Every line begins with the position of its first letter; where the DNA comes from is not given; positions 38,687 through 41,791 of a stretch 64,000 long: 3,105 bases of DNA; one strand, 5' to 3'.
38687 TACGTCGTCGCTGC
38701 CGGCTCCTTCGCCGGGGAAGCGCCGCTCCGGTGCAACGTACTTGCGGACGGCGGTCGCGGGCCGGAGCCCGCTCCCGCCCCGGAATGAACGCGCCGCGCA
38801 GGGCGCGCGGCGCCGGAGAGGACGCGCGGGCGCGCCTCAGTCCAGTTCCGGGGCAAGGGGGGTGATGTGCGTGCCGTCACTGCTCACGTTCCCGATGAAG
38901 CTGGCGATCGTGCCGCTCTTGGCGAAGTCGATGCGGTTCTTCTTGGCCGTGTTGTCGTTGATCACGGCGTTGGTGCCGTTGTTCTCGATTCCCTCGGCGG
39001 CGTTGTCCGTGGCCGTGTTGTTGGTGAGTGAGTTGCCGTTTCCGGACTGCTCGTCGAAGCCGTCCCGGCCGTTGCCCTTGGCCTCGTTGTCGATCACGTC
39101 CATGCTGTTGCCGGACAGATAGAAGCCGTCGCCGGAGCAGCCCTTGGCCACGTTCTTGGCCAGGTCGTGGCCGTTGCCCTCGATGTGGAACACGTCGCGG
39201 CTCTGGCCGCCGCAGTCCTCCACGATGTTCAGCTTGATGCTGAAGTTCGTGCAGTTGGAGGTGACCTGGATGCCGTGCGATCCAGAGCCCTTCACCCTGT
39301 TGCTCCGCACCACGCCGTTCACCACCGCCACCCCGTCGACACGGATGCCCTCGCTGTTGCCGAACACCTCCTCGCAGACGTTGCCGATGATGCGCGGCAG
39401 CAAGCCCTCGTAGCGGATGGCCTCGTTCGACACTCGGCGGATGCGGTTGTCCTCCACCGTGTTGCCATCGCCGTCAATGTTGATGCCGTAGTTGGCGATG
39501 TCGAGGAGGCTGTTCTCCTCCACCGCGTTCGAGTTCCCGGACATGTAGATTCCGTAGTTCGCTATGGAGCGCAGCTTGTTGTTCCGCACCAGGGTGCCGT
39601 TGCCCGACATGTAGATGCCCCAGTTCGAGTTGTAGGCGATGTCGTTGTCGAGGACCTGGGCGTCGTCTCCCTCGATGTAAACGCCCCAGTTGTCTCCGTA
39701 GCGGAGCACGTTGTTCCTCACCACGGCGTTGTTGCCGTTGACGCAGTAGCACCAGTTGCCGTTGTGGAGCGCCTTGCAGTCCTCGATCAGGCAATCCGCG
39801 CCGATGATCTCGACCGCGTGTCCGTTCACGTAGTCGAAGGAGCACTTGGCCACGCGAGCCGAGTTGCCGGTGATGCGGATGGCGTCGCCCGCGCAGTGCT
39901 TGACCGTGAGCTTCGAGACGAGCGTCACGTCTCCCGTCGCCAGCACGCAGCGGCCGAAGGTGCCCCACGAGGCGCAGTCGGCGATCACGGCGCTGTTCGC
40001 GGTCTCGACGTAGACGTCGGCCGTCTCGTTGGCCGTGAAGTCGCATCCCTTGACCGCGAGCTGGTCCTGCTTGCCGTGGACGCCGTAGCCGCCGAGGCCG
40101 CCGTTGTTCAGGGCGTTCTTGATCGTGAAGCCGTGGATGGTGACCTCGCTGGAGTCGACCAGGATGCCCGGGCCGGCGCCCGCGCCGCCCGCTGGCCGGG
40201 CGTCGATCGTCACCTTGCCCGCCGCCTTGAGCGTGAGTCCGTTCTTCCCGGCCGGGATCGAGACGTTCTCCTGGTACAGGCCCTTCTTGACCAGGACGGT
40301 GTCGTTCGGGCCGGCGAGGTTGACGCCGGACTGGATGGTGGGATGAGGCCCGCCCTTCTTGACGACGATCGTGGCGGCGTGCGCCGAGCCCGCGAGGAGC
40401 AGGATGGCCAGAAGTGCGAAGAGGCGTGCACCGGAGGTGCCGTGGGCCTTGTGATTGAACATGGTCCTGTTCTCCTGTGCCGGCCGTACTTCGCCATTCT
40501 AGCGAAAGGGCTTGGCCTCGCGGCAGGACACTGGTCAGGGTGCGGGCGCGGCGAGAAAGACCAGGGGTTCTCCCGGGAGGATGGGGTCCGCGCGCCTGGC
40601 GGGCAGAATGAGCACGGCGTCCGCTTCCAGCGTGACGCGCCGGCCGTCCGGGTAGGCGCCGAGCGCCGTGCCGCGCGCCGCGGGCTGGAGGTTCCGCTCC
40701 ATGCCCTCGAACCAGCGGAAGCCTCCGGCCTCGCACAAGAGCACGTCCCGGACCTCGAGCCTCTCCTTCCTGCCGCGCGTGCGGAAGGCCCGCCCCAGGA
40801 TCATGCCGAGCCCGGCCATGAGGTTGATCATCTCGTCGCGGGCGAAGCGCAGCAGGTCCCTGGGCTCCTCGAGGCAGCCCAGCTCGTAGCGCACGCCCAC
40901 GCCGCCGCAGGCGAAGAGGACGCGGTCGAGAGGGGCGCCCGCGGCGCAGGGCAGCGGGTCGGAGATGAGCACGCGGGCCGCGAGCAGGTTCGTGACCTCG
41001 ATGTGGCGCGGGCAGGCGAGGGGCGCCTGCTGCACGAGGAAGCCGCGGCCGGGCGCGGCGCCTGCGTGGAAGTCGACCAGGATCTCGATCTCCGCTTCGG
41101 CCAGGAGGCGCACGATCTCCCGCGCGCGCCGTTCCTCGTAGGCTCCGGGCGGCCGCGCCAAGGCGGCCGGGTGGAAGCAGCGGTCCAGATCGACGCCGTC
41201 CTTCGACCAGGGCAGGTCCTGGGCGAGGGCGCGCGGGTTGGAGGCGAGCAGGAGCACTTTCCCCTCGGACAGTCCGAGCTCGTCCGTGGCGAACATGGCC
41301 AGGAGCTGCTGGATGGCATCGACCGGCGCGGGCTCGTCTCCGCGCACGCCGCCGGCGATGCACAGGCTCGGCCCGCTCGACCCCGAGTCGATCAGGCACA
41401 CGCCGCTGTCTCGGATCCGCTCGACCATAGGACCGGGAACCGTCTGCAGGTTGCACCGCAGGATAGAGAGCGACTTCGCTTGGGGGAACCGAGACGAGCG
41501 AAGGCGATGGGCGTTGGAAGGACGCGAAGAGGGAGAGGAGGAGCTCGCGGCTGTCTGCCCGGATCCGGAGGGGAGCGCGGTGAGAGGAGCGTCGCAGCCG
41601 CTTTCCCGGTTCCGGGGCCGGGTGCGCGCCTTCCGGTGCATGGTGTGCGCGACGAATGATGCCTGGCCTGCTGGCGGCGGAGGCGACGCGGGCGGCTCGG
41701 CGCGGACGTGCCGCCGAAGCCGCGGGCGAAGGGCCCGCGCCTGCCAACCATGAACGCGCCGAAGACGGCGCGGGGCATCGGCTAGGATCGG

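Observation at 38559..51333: A ~60-bp conserved element present three times (38559, 41599, 51274), two of them in divergent promoter regions; one copy carries a perfect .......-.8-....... palindrome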

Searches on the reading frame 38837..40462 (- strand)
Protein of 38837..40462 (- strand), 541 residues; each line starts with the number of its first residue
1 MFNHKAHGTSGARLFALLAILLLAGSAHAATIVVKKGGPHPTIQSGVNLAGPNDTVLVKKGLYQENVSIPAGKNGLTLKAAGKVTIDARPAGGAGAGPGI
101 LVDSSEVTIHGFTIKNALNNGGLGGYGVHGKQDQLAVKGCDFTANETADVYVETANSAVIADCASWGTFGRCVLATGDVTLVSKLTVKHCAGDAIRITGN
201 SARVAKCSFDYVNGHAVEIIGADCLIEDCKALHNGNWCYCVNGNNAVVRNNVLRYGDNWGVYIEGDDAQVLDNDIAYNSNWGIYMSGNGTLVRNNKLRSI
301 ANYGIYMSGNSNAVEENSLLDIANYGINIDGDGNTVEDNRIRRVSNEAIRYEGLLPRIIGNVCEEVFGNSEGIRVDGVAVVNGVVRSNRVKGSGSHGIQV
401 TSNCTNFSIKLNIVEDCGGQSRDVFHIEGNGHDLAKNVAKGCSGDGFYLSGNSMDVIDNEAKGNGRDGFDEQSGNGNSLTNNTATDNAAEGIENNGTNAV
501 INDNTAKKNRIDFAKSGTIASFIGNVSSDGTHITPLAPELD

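Call 13: search_protein_families(library=pfam, proteins=[window:38837-40462:-], max_evalue=0.001)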
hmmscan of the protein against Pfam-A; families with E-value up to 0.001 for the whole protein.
window:38837-40462:- (541 aa): 2 families
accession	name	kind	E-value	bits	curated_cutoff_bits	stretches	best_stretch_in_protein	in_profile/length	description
PF13229.12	Beta_helix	-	1.3e-29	103.3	25.9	3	176-318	6-157/158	Right handed beta helix region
PF05048.19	NosD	-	4.3e-18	66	23.6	2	198-346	6-150/212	Periplasmic copper-binding protein (NosD)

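Call 45: find_homologous_proteins(query=window:38837-40462:-, max_evalue=1e-30)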
Query window:38837-40462:- (541 aa): 16 proteins with E <= 1e-30 among 8000 candidates.
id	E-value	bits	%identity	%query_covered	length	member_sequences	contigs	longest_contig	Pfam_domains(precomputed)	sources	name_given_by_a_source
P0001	0.0e+0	1202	100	100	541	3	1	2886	PF13229.13,PF05048.20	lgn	-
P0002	1.1e-265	901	78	96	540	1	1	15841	PF13229.13,PF05048.20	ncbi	-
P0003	4.6e-234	796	69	94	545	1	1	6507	PF13229.13,PF05048.20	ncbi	-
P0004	5.9e-148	512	57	85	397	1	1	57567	PF13229.13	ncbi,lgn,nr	ncbi:MAG: right-handed parallel beta-helix repeat-containing protein [Planctomycetes bacterium]|nr:r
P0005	2.3e-77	279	36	94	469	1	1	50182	PF13229.13,PF22842.4,PF05048.20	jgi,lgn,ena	-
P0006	8.9e-77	277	37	95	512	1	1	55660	PF13229.13,PF05048.20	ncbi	ncbi:MAG: right-handed parallel beta-helix repeat-containing protein [Planctomycetota bacterium]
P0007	4.3e-73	265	38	98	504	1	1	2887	PF13229.13,PF22842.4,PF05048.20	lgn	-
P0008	1.7e-70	257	36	97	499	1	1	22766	PF13229.13,PF05048.20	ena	-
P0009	3.4e-64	236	35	94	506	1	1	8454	PF13229.13,PF22842.4,PF05048.20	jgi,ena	-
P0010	8.4e-64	235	33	96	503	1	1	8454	PF13229.13,PF12708.13,PF01095.26,PF22842.4,PF05048.20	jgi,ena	-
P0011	2.7e-60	223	32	94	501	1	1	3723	PF13229.13,PF07602.18,PF22842.4,PF05048.20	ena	-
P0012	7.7e-43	165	35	58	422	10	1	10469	PF13229.13,PF22842.4,PF05048.20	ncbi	-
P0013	6.9e-42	162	31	94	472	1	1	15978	PF13229.13,PF05048.20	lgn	-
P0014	9.6e-38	149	30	97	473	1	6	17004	PF13229.13,PF22842.4,PF05048.20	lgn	-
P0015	3.0e-37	147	32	87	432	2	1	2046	PF13229.13,PF22842.4,PF05048.20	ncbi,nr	ncbi:MAG: right-handed parallel beta-helix repeat-containing protein, partial [Planctomycetes bacter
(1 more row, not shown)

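Call 46: find_encoding_contigs(protein=P0002, flank=10000, max_places=3)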
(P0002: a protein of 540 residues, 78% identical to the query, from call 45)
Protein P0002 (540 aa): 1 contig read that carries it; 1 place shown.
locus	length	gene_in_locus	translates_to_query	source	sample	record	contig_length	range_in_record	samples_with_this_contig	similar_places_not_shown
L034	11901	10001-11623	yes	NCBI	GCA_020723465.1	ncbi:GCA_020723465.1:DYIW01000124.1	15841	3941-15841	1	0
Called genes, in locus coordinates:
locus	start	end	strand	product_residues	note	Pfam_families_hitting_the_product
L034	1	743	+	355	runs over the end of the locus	PF25954:Beta-barrel_RND_2 (weak)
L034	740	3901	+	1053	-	PF00873:ACR_tran, PF02355:SecD_SecF_C (faint)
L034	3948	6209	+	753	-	PF01839:FG-GAP (faint), PF13517:FG-GAP_3, PF07593:UnbV_ASPIC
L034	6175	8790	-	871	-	PF00535:Glycos_transf_2, PF01553:Acyltransferase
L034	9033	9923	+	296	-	PF24827:AstE_AspA_cat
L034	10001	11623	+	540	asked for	PF13229:Beta_helix, PF05048:NosD (weak), PF13229:Beta_helix (weak)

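Call 47: find_encoding_contigs(protein=P0003, flank=10000, max_places=3)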
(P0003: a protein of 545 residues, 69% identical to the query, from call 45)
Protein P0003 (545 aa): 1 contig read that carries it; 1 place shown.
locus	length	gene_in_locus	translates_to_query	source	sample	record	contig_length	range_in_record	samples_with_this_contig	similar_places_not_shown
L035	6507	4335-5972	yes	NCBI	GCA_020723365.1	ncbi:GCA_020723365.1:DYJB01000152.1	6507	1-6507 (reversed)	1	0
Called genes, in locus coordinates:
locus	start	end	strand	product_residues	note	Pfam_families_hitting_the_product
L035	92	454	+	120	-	-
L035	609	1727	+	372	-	-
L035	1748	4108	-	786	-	PF13229:Beta_helix (faint)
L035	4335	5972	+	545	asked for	PF13229:Beta_helix, PF05048:NosD (weak), PF13229:Beta_helix, PF05048:NosD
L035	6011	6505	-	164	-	?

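Call 48: find_encoding_contigs(protein=P0004, flank=10000, max_places=3)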
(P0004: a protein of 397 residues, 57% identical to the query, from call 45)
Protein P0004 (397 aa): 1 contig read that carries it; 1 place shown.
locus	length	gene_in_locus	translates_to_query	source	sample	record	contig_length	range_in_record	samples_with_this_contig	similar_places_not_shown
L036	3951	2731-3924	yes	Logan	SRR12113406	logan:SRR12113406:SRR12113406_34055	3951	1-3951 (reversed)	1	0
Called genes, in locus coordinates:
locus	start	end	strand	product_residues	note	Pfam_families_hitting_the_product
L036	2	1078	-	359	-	?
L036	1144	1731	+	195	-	-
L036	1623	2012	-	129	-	-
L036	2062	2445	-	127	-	-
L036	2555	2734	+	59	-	-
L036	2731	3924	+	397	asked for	PF13229:Beta_helix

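Call 62: find_encoding_contigs(protein=P0001, flank=10000, max_places=4)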
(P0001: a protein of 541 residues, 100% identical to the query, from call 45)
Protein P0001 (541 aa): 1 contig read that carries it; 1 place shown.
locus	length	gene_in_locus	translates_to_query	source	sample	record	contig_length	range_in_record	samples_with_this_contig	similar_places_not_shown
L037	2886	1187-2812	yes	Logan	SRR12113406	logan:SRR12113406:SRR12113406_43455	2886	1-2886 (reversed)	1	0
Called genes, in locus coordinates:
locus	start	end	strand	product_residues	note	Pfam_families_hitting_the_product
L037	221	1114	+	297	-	PF24827:AstE_AspA_cat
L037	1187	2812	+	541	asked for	PF13229:Beta_helix, PF05048:NosD, PF13229:Beta_helix, PF05048:NosD (weak), PF13229:Beta_helix (weak)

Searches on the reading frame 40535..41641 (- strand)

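Call 13: search_protein_families(library=pfam, proteins=[window:40535-41641:-], max_evalue=0.001)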
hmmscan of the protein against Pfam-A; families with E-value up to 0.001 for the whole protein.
window:40535-41641:- (368 aa): 1 family
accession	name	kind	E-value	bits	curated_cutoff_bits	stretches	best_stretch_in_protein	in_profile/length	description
PF24827.1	AstE_AspA_cat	-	2.7e-10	40.6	25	1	90-196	2-108/192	Succinylglutamate desuccinylase/Aspartoacylase catalytic domain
